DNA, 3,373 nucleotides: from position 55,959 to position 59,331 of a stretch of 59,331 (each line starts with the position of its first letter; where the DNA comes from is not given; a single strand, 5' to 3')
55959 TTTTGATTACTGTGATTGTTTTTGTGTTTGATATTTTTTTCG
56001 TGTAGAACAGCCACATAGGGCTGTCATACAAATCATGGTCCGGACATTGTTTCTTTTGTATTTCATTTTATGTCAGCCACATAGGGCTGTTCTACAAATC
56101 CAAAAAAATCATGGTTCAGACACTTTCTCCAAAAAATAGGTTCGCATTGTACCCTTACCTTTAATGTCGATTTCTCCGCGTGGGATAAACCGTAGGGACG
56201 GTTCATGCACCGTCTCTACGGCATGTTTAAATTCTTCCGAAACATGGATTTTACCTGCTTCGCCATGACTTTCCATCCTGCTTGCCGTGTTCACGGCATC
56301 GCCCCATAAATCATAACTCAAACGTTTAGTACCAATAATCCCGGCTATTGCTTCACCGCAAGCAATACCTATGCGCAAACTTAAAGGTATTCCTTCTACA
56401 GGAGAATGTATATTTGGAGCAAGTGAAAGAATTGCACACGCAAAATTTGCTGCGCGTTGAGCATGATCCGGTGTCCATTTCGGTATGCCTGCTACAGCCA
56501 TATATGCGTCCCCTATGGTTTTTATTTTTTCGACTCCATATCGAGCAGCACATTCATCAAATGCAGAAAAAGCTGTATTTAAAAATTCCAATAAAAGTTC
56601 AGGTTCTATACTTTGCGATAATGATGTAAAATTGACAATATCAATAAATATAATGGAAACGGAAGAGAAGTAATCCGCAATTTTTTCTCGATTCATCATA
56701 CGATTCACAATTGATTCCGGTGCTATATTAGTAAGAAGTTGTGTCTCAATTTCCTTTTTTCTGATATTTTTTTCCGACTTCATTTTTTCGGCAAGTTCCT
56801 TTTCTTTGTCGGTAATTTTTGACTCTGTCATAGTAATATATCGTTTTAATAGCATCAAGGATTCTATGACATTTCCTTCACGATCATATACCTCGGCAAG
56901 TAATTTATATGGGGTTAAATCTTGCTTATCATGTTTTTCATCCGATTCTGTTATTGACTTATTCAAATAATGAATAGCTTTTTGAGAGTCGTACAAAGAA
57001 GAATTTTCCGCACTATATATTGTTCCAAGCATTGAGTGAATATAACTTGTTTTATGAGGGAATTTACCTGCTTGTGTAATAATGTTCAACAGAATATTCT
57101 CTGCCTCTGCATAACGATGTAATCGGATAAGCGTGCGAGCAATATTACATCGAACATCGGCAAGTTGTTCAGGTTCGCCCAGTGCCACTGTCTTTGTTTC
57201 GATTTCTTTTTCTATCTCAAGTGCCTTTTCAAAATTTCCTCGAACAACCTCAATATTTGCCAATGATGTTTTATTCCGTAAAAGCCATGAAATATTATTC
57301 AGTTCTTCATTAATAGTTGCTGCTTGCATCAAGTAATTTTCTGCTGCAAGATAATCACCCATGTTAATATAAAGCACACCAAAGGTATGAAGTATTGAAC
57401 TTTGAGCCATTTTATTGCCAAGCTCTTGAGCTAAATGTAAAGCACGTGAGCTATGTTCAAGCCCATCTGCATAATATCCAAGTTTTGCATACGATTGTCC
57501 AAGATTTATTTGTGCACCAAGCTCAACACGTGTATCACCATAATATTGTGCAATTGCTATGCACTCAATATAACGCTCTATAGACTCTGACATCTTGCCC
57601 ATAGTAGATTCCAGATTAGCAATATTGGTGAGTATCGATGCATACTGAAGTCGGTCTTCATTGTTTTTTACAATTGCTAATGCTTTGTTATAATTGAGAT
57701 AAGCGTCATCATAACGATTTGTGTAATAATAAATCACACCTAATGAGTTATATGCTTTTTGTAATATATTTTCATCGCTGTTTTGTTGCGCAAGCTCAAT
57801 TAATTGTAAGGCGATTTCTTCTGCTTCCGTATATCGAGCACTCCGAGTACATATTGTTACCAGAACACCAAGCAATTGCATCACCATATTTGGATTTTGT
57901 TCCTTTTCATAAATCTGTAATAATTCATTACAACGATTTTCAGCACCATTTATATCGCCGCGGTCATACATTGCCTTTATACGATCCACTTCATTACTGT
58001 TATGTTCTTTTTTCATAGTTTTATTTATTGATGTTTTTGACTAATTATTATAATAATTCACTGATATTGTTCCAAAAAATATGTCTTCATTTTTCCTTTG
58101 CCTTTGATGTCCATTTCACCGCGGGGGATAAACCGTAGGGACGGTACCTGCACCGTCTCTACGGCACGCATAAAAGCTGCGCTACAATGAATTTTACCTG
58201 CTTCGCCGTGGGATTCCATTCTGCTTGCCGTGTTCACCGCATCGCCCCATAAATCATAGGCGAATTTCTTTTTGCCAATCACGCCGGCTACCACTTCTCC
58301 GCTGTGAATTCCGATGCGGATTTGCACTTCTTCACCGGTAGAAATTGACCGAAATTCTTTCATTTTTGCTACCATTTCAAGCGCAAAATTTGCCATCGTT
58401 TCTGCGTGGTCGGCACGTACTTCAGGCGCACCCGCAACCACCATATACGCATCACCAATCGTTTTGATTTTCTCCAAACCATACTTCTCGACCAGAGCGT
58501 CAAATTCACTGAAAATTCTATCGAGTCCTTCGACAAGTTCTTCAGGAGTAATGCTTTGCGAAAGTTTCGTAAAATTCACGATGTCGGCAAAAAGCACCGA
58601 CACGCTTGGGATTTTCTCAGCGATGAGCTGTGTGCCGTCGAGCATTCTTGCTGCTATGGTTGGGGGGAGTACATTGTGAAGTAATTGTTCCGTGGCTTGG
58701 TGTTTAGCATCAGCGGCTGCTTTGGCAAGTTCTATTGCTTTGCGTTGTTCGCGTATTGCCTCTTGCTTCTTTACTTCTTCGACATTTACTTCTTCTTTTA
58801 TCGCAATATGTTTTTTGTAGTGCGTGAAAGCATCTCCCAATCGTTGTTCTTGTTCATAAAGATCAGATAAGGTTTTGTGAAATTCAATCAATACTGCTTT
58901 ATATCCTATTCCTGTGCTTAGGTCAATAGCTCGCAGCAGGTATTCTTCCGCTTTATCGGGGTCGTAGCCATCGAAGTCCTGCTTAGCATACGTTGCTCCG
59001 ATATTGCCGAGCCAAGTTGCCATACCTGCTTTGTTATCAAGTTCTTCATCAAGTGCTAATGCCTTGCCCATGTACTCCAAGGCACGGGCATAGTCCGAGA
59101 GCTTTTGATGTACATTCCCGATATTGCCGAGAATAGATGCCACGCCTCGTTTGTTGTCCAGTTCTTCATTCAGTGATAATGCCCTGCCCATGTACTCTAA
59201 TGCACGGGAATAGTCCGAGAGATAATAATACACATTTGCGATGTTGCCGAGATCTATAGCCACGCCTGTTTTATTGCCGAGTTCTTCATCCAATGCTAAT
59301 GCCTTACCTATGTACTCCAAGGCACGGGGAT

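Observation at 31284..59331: Same-strand array of ten TPR + class III adenylate cyclase paralogues plus two remnants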

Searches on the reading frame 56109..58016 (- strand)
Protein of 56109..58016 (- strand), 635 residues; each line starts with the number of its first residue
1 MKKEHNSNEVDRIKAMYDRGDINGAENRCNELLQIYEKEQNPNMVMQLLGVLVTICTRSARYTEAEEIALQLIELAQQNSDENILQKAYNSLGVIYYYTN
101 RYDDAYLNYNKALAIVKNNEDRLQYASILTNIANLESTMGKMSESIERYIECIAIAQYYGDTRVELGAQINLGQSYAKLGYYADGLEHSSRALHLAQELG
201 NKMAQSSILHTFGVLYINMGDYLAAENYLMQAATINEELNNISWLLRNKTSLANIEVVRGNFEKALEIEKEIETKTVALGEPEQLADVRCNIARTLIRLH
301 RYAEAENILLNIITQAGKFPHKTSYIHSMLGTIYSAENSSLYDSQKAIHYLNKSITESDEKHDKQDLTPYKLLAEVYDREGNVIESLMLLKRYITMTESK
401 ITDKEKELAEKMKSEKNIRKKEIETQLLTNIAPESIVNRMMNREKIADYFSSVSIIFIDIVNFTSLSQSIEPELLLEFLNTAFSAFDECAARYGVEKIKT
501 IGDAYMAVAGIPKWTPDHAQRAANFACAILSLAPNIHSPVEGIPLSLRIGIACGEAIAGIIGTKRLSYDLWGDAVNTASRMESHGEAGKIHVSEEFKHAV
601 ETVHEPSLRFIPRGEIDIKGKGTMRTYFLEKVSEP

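Call 5: search_protein_families(library=pfam, proteins=[window:56109-58016:-], max_evalue=0.001)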
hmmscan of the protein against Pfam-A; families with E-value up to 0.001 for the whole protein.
window:56109-58016:- (635 aa): 11 families
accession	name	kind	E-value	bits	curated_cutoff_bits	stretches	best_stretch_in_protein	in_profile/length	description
PF00211.25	Guanylate_cyc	-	9e-56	188.8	21.9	1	450-630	6-182/183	Adenylate and Guanylate cyclase catalytic domain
PF13424.12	TPR_12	-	2.1e-28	98.7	30.1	2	87-157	4-76/77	Tetratricopeptide repeat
PF17874.7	TPR_MalT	-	4.1e-17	62.9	45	2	111-273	26-188/336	MalT-like TPR region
PF13374.12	TPR_10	-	1.3e-13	50.9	27.5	0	207-240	3-36/42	Tetratricopeptide repeat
PF07719.23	TPR_2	-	3.7e-13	48.9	27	1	87-119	2-34/34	Tetratricopeptide repeat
PF13181.12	TPR_8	-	4.5e-12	45.5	25.7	1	208-237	3-32/34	Tetratricopeptide repeat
PF00515.34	TPR_1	-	8.9e-12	44.7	27.8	1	87-118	2-33/34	Tetratricopeptide repeat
PF13176.12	TPR_7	-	8.7e-09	35.2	27.9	0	88-122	1-35/36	Tetratricopeptide repeat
PF14559.12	TPR_19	-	4.9e-05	24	25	0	283-315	22-54/68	Tetratricopeptide repeat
PF24885.1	TPR_NPHP3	-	0.00016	21.6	100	0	31-121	124-218/239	Nephrocystin-3 TPR domain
PF12862.13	ANAPC5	-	0.0006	20.3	23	0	116-162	28-74/91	Anaphase-promoting complex subunit 5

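Call 18: search_protein_families(library=padloc, proteins=[window:56109-58016:-], max_evalue=0.01)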
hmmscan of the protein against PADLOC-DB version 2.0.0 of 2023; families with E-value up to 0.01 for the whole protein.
window:56109-58016:- (635 aa): 5 families
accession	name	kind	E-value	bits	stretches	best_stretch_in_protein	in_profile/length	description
PDLC00734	PycC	-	1.4e-13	48.7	1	451-599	188-343/374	Pycsar cyclase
PDLC02369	PycC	-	1.1e-09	36.2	1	406-600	7-191/248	-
PDLC01169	TPR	-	1.1e-08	32.8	1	49-162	112-224/252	TPR repeats containing protein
PDLC02367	PycC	-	0.0021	15.5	1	446-595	38-187/226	-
PDLC01171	TPR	-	0.003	14.6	0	40-125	173-255/504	TPR repeats containing protein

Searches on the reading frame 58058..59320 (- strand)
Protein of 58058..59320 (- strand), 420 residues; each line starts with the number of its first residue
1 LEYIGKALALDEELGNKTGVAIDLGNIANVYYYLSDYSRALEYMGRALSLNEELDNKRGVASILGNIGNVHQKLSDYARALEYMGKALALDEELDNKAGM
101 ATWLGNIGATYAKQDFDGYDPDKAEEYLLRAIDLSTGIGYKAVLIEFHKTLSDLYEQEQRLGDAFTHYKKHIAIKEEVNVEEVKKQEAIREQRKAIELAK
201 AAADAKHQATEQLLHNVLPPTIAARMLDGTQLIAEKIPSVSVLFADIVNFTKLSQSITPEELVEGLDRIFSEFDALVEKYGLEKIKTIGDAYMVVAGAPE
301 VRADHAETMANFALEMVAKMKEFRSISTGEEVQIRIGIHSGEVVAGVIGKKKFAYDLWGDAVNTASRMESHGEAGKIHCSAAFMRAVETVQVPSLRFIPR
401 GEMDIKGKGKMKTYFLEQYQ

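Call 5: search_protein_families(library=pfam, proteins=[window:58058-59320:-], max_evalue=0.001)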
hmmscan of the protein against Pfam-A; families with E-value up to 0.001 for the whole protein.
window:58058-59320:- (420 aa): 7 families
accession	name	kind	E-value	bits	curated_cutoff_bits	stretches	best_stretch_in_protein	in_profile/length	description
PF00211.25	Guanylate_cyc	-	1.8e-63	213.9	21.9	1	234-417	3-182/183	Adenylate and Guanylate cyclase catalytic domain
PF13424.12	TPR_12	-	1.2e-21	77.2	30.1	2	60-114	2-58/77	Tetratricopeptide repeat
PF07719.23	TPR_2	-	3.4e-12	45.9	27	2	63-93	3-33/34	Tetratricopeptide repeat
PF00515.34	TPR_1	-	3.4e-11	42.9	27.8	2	61-93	1-33/34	Tetratricopeptide repeat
PF13374.12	TPR_10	-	2.2e-09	37.4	27.5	1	60-90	1-31/42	Tetratricopeptide repeat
PF13176.12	TPR_7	-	1.1e-08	34.9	27.9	0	64-96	2-34/36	Tetratricopeptide repeat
PF13181.12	TPR_8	-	2.3e-08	34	25.7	0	61-93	1-33/34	Tetratricopeptide repeat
